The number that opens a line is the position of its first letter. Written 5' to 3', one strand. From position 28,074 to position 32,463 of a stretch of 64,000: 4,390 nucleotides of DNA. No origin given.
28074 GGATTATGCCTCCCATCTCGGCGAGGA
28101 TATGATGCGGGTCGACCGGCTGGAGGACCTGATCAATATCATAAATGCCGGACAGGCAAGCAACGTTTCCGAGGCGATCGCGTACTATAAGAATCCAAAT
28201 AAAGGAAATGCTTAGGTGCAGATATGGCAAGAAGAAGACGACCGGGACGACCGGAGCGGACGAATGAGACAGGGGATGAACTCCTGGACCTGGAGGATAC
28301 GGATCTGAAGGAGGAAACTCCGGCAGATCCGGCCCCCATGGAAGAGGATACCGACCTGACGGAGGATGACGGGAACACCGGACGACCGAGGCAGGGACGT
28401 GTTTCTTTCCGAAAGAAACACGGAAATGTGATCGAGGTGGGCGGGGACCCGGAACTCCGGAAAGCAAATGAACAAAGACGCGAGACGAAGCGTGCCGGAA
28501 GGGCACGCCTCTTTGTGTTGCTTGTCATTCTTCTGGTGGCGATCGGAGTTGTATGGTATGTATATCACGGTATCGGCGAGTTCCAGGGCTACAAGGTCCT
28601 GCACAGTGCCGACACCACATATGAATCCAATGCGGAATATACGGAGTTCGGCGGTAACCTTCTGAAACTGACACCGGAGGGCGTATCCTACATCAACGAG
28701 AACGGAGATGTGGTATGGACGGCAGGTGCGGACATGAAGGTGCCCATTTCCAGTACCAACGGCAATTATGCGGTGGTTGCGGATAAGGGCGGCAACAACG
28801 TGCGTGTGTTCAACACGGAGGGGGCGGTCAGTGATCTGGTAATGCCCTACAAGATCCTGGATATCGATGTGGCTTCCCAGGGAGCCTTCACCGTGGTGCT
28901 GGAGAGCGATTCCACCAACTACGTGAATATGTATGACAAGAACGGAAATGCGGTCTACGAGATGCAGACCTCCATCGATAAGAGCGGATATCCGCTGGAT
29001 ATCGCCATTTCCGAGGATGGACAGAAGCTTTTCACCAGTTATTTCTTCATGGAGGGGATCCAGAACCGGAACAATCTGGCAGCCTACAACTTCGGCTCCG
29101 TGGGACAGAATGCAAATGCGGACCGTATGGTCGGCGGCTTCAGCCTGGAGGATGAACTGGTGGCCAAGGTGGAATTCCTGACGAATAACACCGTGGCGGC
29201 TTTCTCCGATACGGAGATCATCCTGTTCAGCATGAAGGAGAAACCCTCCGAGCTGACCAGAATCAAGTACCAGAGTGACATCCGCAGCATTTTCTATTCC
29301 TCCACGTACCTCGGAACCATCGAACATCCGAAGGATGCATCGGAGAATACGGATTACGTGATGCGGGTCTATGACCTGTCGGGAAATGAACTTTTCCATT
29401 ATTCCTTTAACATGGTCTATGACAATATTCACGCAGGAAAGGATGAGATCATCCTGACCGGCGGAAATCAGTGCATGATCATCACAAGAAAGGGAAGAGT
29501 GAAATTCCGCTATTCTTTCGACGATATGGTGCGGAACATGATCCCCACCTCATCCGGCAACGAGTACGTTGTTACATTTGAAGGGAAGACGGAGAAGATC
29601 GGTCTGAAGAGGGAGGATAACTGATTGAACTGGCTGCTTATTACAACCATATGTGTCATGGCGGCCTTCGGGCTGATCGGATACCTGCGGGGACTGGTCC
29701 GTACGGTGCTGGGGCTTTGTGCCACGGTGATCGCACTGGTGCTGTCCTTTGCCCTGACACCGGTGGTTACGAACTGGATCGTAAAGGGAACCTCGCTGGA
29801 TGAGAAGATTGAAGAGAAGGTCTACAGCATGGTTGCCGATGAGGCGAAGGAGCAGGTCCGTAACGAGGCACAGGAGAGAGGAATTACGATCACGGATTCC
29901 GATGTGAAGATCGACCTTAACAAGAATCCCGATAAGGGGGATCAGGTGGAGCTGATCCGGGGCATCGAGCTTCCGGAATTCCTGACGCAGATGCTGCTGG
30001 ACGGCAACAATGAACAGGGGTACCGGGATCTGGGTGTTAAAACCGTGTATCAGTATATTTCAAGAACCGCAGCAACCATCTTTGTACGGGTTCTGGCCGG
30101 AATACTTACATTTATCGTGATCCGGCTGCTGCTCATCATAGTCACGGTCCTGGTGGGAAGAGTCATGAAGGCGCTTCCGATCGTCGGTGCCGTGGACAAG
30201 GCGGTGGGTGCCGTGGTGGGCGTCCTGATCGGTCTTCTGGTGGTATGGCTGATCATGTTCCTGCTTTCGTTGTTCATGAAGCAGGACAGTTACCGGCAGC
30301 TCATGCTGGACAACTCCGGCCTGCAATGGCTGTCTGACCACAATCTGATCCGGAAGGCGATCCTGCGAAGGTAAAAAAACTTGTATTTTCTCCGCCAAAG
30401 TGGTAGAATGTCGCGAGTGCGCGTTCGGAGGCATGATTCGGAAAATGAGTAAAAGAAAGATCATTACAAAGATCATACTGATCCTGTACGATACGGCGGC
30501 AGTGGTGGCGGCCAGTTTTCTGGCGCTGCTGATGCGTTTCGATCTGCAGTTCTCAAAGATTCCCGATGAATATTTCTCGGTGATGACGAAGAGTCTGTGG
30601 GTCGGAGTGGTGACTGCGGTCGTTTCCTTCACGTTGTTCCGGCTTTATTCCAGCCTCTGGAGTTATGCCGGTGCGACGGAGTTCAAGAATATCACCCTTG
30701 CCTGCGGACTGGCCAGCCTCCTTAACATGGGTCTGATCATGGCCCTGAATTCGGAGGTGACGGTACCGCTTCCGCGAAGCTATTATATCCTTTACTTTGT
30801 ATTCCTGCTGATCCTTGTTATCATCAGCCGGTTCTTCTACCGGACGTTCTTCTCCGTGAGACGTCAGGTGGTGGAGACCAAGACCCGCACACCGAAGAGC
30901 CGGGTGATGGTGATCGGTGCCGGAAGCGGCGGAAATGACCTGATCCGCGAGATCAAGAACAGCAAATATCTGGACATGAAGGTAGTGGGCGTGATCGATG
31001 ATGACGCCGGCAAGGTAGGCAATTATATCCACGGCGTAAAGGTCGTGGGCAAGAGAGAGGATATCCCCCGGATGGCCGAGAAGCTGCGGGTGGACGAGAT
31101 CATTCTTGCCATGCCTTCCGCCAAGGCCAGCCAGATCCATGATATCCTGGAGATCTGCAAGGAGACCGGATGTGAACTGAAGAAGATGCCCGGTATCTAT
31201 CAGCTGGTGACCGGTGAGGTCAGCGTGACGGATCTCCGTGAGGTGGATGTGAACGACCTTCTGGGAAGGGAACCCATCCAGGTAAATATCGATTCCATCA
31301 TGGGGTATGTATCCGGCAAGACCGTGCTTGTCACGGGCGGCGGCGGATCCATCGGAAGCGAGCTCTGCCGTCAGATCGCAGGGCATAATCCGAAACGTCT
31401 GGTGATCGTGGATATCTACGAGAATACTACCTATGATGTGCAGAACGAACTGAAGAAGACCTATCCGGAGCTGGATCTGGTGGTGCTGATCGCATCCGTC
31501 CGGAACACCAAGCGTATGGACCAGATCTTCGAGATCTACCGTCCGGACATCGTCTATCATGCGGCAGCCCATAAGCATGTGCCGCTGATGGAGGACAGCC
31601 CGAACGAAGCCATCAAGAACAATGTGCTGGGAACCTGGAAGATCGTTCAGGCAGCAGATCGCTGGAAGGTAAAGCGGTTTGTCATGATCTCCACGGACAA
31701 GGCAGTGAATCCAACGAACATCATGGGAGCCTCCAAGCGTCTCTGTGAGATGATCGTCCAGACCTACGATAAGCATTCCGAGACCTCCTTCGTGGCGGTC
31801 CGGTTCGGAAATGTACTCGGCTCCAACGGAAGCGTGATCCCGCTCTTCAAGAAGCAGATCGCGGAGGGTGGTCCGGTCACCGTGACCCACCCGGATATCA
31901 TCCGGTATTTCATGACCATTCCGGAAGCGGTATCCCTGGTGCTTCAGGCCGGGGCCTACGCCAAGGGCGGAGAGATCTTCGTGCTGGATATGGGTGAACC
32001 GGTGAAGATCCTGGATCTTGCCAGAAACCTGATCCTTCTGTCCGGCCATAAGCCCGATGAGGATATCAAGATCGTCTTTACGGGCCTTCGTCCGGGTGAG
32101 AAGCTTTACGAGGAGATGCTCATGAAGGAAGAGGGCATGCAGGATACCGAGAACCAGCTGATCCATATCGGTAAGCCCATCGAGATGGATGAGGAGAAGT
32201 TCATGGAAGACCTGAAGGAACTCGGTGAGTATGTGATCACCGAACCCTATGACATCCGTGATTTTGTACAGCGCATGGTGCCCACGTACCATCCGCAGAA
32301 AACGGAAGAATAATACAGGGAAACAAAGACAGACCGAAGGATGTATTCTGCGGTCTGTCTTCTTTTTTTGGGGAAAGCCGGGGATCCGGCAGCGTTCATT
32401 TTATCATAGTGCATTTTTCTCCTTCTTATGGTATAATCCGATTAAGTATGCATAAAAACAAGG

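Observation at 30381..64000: Glycopolymer island interleaving two biosynthesis modules with five CW_binding_1 surface proteins: a candidate linked polymer-plus-binders system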

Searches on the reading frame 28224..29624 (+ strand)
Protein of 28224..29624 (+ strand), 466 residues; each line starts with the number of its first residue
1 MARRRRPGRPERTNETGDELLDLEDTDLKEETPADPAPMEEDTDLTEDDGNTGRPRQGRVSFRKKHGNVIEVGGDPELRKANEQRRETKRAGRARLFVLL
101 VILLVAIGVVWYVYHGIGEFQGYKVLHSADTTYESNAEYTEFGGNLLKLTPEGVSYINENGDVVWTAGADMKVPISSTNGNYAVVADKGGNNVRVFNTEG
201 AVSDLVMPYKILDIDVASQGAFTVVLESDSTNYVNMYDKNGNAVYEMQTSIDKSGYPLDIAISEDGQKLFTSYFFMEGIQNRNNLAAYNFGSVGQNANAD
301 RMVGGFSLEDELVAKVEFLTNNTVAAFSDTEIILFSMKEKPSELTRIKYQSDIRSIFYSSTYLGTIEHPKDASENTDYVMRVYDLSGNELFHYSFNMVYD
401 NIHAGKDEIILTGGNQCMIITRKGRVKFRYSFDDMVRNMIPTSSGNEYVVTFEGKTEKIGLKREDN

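Call 9: search_protein_families(library=pfam, proteins=[window:28224-29624:+], max_evalue=0.001)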
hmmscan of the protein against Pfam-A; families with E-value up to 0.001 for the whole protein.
window:28224-29624:+ (466 aa): 1 family
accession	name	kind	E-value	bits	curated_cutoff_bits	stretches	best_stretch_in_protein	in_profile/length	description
PF18975.6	DUF5711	-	8.7e-112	374.2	26.3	1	119-461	4-344/344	Family of unknown function (DUF5711)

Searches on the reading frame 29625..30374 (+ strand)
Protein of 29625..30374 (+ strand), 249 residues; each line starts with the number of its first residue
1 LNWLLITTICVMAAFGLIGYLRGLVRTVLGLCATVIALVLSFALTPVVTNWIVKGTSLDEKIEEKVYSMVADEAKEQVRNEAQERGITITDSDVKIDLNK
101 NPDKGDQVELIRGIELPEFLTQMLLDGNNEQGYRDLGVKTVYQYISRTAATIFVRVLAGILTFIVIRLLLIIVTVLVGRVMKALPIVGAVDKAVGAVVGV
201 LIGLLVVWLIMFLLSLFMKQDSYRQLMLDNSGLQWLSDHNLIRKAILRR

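Call 9: search_protein_families(library=pfam, proteins=[window:29625-30374:+], max_evalue=0.001)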
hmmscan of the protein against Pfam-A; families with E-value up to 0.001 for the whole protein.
window:29625-30374:+ (249 aa): 1 family
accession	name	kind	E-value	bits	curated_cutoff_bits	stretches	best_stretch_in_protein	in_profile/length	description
PF02674.22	Colicin_V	-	4.9e-19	69.2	29.3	2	140-222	44-126/144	Colicin V production protein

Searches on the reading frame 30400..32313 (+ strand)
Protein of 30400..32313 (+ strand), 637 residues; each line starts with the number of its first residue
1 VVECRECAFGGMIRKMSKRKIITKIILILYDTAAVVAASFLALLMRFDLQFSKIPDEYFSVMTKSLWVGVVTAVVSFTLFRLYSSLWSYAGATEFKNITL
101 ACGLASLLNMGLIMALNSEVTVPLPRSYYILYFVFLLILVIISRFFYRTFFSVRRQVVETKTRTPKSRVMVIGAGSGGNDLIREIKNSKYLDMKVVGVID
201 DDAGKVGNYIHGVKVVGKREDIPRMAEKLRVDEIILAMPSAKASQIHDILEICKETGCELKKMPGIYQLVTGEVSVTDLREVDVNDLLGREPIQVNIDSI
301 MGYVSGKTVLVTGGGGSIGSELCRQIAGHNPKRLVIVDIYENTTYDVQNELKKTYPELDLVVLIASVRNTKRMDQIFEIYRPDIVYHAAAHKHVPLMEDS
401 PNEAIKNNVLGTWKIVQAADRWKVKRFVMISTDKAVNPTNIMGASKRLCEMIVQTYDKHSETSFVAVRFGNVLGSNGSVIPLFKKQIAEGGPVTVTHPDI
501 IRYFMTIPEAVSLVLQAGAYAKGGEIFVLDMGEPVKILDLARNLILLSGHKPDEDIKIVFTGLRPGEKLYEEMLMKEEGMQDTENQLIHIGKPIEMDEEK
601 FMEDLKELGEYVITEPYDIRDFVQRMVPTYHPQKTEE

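Call 4: search_protein_families(library=pfam, proteins=[window:30400-32313:+], max_evalue=0.001)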
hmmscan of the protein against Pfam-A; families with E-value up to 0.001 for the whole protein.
window:30400-32313:+ (637 aa): 10 families
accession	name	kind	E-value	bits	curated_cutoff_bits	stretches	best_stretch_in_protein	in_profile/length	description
PF02719.21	Polysacc_synt_2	-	2e-123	411.7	20.2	1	309-590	1-290/293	Polysaccharide biosynthesis protein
PF01370.27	Epimerase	-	4.2e-27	95.5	20.9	1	309-520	1-227/240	NAD dependent epimerase/dehydratase family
PF13727.12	CoA_binding_3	-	6.4e-22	78.8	25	1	92-263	15-174/175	CoA-binding domain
PF16363.11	GDP_Man_Dehyd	-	1.9e-18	67.5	27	1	310-475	1-186/332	GDP-mannose 4,6 dehydratase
PF04321.23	RmlD_sub_bind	-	1.3e-13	51.1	27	1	308-478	2-157/287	RmlD substrate binding domain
PF01073.25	3Beta_HSD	-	3.8e-09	36.4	22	1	310-438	1-122/280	3-beta hydroxysteroid dehydrogenase/isomerase family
PF07993.18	NAD_binding_4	-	1.8e-06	27.8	20.1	0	383-439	90-143/258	Male sterility protein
PF08659.16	KR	-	1e-05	25.9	22.6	1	308-431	2-135/180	KR domain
PF00106.31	adh_short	-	0.00013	21.9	26.6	1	307-391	1-87/195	short chain dehydrogenase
PF02629.25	CoA_binding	-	0.00017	22.8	22.3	1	166-248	3-81/97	CoA binding domain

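Call 38: search_protein_families(library=ncbifam, proteins=[window:30400-32313:+], max_evalue=0.01)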
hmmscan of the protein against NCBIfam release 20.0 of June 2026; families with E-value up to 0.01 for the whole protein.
window:30400-32313:+ (637 aa): 59 families (the best 25 are shown)
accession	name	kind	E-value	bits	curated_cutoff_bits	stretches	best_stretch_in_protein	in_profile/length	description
TIGR03589.1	PseB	equivalog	1.8e-57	194.7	407.75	1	305-588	3-276/324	UDP-N-acetylglucosamine 4,6-dehydratase (inverting)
TIGR04130.1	FnlA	equivalog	6.5e-49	166.6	730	1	305-580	3-271/337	UDP-N-acetylglucosamine 4,6-dehydratase/5-epimerase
TIGR03025.1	EPS_sugtrans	subfamily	4e-29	102.1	295.55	1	30-285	2-243/445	exopolysaccharide biosynthesis polyprenyl glycosylphosphotransferase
TIGR03023.1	WcaJ_sugtrans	equivalog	3e-26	92.7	410.75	1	30-286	2-249/453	undecaprenyl-phosphate glucose phosphotransferase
TIGR01179.1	galE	equivalog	3.4e-20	72.1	262.3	1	309-476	2-180/332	UDP-glucose 4-epimerase GalE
TIGR01181.1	dTDP_gluc_dehyt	equivalog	1.8e-18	66.7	365.1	1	309-567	2-277/321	dTDP-glucose 4,6-dehydratase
TIGR03022.1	WbaP_sugtrans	subfamily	2.7e-16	59.9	403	1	27-281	1-240/456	undecaprenyl-phosphate galactose phosphotransferase WbaP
NF007518.0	PRK10124.1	equivalog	1.8e-12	46.7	684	1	57-286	45-260/464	undecaprenyl-phosphate glucose phosphotransferase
TIGR02622.1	CDP_4_6_dhtase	equivalog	7.2e-12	45.1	278.45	1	306-439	4-136/352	CDP-glucose 4,6-dehydratase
NF007956.0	PRK10675.1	subfamily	1.1e-11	44.5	394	1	308-432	2-124/338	UDP-glucose 4-epimerase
TIGR04180.1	EDH_00030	hypoth_equivalog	1.8e-11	43.6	475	1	309-434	1-123/297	NAD-dependent 4,6-dehydratase LegB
NF007490.0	PRK10084.1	subfamily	3e-11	42.9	649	1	309-422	3-114/361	dTDP-glucose 4,6-dehydratase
NF007582.0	PRK10217.1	equivalog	3.9e-11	42.7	698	1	307-422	2-115/355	dTDP-glucose 4,6-dehydratase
TIGR03013.1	EpsB_2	subfamily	4.5e-11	42.5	393.35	1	34-279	6-234/443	TIGR03013 family XrtA/PEP-CTERM system glycosyltransferase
TIGR01214.1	rmlD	equivalog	2.1e-10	40.2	224.05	1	308-477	1-155/285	dTDP-4-dehydrorhamnose reductase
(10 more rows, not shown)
